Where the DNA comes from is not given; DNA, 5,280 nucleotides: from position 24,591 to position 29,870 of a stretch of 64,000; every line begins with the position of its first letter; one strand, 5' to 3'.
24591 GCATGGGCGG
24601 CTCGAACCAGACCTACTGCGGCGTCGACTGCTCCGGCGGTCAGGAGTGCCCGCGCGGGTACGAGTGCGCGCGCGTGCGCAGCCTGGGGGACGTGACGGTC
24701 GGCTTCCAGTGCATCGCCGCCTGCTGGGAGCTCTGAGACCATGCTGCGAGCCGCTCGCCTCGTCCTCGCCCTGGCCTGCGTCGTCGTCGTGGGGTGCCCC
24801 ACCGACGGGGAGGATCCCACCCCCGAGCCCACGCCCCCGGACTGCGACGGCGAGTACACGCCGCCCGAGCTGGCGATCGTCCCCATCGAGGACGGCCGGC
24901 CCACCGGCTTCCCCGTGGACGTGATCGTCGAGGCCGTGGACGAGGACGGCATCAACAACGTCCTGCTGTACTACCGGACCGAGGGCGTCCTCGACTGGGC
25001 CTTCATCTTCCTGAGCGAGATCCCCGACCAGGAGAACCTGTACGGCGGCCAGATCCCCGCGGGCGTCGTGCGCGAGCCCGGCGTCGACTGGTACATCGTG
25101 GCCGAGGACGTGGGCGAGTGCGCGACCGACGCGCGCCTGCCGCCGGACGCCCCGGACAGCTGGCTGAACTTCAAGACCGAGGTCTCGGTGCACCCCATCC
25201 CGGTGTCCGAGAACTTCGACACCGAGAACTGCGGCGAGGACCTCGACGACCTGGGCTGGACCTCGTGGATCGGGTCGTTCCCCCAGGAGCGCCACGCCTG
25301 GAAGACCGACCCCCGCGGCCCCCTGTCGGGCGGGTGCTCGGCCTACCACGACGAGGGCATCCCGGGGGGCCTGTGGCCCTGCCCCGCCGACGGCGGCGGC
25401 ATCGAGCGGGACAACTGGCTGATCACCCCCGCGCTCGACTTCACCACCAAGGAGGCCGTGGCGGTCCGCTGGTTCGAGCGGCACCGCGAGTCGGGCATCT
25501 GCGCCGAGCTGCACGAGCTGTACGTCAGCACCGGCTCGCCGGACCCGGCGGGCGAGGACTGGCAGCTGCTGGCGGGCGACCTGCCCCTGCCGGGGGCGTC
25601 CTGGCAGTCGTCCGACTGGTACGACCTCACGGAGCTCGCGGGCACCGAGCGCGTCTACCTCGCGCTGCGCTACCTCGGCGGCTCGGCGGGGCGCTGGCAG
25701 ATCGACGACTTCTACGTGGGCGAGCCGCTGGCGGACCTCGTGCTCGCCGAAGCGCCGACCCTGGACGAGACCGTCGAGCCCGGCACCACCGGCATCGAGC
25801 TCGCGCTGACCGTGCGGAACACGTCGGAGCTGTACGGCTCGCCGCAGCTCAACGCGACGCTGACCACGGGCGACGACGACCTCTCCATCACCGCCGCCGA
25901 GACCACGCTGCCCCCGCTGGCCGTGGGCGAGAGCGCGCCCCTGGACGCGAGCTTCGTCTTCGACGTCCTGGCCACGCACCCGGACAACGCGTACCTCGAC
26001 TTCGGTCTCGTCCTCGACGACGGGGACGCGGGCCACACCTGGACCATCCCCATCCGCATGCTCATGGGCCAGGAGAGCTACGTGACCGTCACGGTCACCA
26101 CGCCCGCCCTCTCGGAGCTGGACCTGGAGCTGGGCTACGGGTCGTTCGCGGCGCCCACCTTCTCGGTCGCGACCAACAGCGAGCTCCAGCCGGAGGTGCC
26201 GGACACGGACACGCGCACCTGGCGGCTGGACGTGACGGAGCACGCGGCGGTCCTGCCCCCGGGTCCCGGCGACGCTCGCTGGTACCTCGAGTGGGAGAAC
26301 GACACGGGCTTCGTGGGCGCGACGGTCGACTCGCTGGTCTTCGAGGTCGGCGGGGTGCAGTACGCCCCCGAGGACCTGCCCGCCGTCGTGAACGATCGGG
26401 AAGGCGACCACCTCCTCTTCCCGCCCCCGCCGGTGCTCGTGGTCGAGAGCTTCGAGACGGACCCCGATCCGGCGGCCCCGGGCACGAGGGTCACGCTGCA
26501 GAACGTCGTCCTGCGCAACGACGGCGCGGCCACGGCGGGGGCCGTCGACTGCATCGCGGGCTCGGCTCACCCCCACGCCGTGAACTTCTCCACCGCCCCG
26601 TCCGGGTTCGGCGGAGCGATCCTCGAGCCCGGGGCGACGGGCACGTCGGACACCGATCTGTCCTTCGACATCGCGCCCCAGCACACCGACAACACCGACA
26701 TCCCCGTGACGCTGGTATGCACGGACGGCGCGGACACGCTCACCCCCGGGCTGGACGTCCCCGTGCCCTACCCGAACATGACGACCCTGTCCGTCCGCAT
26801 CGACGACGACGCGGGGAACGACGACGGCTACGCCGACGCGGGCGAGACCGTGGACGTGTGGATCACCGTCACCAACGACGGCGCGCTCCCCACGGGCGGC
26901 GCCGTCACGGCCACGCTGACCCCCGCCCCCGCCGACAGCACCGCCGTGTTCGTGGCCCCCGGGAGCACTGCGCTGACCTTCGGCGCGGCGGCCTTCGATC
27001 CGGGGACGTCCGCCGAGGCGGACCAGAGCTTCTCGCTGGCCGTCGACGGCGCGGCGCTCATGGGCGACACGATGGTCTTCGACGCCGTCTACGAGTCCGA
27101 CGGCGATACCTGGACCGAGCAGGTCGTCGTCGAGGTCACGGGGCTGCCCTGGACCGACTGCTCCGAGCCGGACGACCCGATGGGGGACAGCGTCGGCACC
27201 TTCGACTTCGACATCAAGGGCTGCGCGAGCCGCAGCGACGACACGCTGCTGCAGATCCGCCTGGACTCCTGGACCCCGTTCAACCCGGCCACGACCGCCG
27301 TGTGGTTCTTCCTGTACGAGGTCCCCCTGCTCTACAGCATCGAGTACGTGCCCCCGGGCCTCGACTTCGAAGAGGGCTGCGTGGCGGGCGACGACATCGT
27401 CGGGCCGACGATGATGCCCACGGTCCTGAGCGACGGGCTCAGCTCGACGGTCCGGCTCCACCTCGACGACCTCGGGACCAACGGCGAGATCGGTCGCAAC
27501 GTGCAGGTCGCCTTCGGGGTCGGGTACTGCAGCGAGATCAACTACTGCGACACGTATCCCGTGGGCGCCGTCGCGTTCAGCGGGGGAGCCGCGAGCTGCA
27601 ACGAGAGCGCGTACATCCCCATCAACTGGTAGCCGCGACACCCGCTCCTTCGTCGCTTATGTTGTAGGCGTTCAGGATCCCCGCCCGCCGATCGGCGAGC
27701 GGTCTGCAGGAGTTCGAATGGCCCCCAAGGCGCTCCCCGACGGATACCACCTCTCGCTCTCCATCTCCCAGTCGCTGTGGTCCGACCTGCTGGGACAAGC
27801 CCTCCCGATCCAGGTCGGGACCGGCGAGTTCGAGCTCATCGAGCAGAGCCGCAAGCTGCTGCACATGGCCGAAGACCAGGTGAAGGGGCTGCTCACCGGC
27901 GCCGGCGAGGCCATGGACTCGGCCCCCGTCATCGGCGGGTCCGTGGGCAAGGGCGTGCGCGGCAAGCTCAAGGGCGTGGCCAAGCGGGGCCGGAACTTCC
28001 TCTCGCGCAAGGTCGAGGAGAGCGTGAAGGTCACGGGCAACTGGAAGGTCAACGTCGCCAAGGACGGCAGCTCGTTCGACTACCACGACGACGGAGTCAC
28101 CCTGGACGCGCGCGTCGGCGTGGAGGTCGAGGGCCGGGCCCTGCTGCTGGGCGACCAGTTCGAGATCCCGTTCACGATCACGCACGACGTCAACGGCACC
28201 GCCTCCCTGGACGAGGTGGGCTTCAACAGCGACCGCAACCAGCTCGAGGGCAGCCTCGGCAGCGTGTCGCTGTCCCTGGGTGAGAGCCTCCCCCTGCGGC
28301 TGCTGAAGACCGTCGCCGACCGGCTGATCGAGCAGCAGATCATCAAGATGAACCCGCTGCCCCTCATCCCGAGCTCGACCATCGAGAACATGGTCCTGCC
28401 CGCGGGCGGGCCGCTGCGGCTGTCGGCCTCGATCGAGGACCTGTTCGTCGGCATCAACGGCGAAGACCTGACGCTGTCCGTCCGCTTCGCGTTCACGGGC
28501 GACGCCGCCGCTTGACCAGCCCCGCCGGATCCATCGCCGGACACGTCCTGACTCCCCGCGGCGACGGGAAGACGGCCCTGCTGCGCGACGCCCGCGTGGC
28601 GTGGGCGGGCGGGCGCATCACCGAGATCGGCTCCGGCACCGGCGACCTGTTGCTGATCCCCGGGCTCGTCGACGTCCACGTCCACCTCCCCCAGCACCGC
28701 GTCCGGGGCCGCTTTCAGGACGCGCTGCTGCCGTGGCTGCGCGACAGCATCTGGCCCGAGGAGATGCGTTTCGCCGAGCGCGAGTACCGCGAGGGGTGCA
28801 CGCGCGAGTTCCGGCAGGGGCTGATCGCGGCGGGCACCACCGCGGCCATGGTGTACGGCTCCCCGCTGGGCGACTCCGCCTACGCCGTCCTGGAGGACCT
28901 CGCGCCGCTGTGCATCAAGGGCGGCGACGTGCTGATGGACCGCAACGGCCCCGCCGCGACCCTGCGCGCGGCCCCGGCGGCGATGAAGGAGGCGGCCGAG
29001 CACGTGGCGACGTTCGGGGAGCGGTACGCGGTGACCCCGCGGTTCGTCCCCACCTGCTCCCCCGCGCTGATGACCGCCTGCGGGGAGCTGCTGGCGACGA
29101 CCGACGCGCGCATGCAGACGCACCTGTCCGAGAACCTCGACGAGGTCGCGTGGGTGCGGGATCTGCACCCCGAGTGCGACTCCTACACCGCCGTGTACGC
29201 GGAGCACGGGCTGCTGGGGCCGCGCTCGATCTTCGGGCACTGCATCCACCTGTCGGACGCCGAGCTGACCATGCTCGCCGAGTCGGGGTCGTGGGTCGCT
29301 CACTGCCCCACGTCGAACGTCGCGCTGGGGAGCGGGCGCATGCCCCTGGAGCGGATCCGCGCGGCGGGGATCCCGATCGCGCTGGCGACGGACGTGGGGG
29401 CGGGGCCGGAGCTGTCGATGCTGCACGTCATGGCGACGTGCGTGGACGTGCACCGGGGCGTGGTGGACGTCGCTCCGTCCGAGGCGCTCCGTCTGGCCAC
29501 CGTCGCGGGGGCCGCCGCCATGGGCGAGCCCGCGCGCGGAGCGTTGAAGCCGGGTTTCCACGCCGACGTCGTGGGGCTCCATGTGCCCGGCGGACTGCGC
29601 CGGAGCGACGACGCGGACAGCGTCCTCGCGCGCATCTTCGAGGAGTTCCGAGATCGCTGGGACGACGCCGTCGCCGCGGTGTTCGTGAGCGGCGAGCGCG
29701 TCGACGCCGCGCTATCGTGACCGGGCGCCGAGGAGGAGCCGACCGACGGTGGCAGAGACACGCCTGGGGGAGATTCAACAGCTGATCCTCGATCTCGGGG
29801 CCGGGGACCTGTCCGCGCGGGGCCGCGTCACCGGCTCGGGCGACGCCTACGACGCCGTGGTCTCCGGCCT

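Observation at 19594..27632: Run of five consecutive lipoprotein genes including a VWA plus Myxococcus Cys-rich-repeat protein and a 30-Cys mini-lipoprotein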

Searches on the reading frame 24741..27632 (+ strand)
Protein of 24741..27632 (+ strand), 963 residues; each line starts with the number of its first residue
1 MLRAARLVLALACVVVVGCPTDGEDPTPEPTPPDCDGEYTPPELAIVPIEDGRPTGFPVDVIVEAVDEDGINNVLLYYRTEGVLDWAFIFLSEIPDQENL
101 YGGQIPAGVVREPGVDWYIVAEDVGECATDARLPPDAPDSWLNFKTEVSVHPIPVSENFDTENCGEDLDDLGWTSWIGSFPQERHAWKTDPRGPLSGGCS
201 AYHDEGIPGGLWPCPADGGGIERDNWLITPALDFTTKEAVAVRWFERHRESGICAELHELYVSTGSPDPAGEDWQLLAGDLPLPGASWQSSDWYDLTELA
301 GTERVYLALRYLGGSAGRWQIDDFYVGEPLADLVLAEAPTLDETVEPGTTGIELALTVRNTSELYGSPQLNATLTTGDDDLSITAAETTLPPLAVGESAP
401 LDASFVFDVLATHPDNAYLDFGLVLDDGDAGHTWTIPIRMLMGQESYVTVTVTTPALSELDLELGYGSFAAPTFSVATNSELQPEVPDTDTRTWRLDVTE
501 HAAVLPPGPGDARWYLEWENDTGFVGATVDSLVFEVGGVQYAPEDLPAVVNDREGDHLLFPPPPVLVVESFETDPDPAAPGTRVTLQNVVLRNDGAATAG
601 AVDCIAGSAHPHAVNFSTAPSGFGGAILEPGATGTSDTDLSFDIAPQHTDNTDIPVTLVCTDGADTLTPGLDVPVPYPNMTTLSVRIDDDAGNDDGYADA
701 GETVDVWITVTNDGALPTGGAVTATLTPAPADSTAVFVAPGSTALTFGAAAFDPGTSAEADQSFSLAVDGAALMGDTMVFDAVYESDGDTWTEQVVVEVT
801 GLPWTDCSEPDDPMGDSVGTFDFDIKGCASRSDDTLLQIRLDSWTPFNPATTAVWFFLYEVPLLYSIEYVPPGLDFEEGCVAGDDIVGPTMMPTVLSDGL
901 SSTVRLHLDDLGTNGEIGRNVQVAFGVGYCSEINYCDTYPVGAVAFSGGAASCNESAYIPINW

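Call 8: search_protein_families(library=pfam, proteins=[window:24741-27632:+], max_evalue=0.1)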
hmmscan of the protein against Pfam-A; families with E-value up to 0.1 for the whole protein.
window:24741-27632:+ (963 aa): 0 families

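Call 9: search_protein_families(library=ncbifam, proteins=[window:24741-27632:+], max_evalue=0.1)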
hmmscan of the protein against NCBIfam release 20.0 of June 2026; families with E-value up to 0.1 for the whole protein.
window:24741-27632:+ (963 aa): 2 families
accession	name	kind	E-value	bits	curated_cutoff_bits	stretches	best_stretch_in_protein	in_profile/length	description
NF038128.1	choice_anch_J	domain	2.6e-10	40.7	30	1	218-325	57-161/162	choice-of-anchor J domain-containing protein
TIGR03900.1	prc_long_Delta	hypoth_equivalog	0.00053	18.1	660.95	1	581-743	572-728/973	MXAN_5808 family serine peptidase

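Call 67: search_protein_families(library=pfam, proteins=[window:24741-27629:+], max_evalue=10)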
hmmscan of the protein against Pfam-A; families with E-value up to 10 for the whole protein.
window:24741-27629:+ (963 aa): 0 families

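Call 78: search_solved_structures(query=A9, max_evalue=1)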
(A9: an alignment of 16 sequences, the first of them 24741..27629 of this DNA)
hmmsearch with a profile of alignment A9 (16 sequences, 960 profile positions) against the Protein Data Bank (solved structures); distinct sequences matched with E-value up to 1: 6.
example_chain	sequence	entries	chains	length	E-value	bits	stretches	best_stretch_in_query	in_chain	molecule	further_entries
4yt9_A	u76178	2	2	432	0.01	17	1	61-136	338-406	Peptidylarginine deiminase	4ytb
4ytg_A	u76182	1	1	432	0.01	17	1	61-136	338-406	Peptidylarginine deiminase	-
6i0x_A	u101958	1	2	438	0.01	17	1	61-137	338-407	Peptidylarginine deiminase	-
5ak7_A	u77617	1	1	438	0.011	17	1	61-137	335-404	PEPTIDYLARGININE DEIMINASE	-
5ak8_A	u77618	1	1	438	0.011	16.9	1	61-137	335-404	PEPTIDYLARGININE DEIMINASE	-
9bnm_H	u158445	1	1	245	0.14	13.2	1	86-125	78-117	47715-a.01 heavy chain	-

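Call 94: search_protein_families(library=padloc, proteins=[window:24741-27629:+], max_evalue=0.01)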
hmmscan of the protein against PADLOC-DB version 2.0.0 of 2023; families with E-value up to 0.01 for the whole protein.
window:24741-27629:+ (963 aa): 0 families

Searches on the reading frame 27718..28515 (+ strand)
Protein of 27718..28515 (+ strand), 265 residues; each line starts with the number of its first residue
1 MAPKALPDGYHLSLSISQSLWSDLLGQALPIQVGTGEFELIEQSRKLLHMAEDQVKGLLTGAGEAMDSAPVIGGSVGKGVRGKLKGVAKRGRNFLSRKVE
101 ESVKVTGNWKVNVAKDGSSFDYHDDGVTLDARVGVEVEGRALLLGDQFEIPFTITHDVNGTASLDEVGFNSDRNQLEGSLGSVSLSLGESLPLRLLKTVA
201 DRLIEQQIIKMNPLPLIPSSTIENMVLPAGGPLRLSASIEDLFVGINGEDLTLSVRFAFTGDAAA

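Call 11: search_protein_families(library=pfam, proteins=[window:27718-28515:+], max_evalue=0.01)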
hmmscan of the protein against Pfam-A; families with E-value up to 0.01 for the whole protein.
window:27718-28515:+ (265 aa): 0 families

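Call 33: search_solved_structures(query=A3, max_evalue=10, show_alignments=1)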
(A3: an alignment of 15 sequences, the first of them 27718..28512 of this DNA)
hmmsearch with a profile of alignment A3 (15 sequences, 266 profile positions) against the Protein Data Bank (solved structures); distinct sequences matched with E-value up to 10: 1.
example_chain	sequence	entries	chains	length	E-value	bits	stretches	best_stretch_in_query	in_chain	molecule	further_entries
9xyt_B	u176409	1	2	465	0.15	14.6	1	75-133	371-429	Reconstructed ancestral glucokinase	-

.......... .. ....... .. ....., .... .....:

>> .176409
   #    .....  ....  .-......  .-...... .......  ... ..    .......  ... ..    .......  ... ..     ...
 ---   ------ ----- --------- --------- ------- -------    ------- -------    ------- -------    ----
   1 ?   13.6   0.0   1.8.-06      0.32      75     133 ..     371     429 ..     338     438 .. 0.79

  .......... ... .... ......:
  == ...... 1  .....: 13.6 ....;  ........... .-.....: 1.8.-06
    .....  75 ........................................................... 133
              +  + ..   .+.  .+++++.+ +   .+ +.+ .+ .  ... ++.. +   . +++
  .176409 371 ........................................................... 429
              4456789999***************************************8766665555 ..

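Call 40: search_protein_families(library=ncbifam, proteins=[window:27718-28512:+], max_evalue=0.1)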
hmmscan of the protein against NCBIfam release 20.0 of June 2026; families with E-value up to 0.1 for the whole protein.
window:27718-28512:+ (265 aa): 0 families

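Call 67: search_protein_families(library=pfam, proteins=[window:27718-28512:+], max_evalue=10)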
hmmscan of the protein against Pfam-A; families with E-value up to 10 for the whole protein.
window:27718-28512:+ (265 aa): 0 families

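Call 94: search_protein_families(library=padloc, proteins=[window:27718-28512:+], max_evalue=0.01)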
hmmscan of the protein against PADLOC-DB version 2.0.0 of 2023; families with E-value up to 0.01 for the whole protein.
window:27718-28512:+ (265 aa): 0 families

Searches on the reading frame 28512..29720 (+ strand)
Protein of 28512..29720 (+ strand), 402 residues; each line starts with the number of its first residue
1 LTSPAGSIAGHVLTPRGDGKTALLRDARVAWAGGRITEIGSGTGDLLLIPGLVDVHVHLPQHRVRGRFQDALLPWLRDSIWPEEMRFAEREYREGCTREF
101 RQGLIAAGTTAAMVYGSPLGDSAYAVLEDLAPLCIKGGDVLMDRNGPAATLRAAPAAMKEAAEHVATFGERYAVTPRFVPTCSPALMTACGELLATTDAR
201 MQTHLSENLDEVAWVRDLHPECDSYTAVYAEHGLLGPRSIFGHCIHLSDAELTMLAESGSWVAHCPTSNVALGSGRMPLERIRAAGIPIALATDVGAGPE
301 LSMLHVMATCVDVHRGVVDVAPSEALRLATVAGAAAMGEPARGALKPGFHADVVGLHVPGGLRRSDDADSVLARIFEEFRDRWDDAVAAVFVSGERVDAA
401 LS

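Call 11: search_protein_families(library=pfam, proteins=[window:28512-29720:+], max_evalue=0.01)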
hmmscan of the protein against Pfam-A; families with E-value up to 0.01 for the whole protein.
window:28512-29720:+ (402 aa): 2 families
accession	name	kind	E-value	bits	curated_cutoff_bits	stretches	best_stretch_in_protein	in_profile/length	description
PF01979.26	Amidohydro_1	-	1.1e-41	143.6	25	1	48-397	2-345/345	Amidohydrolase family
PF07969.17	Amidohydro_3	-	3.7e-07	30.4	29.7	1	277-359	357-446/472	Amidohydrolase family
